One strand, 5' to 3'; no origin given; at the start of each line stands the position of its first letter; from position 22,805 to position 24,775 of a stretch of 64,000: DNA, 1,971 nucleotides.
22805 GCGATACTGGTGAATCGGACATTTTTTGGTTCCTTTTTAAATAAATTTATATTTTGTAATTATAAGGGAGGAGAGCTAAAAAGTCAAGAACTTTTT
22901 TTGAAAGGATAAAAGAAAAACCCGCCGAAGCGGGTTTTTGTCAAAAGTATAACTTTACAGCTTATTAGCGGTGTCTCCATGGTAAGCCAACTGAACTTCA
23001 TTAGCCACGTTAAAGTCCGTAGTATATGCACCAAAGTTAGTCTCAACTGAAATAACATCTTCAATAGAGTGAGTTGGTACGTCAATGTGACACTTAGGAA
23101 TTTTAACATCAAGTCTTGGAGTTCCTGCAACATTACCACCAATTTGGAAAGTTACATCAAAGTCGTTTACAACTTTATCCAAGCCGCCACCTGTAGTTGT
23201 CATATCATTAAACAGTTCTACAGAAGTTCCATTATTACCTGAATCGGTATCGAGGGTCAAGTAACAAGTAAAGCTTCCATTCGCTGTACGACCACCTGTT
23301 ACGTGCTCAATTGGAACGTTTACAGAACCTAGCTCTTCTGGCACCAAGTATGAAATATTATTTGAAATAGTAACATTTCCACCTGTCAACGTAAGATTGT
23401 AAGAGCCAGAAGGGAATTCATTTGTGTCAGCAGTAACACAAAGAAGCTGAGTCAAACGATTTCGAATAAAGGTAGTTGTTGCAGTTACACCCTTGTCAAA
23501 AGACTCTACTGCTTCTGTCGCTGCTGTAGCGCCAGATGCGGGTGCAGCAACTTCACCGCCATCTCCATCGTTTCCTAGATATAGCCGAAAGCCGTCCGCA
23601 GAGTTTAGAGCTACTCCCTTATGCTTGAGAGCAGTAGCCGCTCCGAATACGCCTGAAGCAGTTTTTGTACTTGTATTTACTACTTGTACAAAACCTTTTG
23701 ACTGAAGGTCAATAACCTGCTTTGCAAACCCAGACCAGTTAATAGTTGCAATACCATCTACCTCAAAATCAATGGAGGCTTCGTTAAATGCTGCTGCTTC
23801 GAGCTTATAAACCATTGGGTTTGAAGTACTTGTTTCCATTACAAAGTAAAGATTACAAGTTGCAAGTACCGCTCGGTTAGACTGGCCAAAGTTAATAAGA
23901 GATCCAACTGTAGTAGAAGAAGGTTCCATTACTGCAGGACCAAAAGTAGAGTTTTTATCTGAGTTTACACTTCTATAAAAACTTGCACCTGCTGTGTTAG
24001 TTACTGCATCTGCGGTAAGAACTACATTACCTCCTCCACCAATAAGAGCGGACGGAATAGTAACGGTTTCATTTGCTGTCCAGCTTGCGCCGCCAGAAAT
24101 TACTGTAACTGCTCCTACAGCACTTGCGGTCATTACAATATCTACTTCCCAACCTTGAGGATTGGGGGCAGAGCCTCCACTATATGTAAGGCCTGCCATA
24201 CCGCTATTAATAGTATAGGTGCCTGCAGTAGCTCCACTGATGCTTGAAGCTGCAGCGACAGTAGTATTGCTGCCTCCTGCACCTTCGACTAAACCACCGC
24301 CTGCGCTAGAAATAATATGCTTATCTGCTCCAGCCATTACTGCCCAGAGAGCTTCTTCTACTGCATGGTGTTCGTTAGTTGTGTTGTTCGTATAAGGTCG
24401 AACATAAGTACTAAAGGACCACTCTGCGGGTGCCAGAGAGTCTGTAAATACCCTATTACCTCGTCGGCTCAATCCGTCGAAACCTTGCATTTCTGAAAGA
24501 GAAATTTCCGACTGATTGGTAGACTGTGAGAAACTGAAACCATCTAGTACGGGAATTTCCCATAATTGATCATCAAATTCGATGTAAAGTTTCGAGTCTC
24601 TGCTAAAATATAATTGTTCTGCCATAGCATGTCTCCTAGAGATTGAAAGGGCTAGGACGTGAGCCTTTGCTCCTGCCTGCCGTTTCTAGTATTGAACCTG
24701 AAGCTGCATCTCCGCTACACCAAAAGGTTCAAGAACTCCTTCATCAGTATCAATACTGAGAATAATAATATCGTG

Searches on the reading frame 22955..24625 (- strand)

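Call 39: search_protein_families(library=phrogs, proteins=[window:22955-24625:-], max_evalue=0.00001)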
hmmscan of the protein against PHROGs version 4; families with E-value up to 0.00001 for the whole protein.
window:22955-24625:- (556 aa): 1 family
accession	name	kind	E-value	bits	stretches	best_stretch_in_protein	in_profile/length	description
phrog_3575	-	tail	5.5e-43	148.5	2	380-546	197-351/461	major tail protein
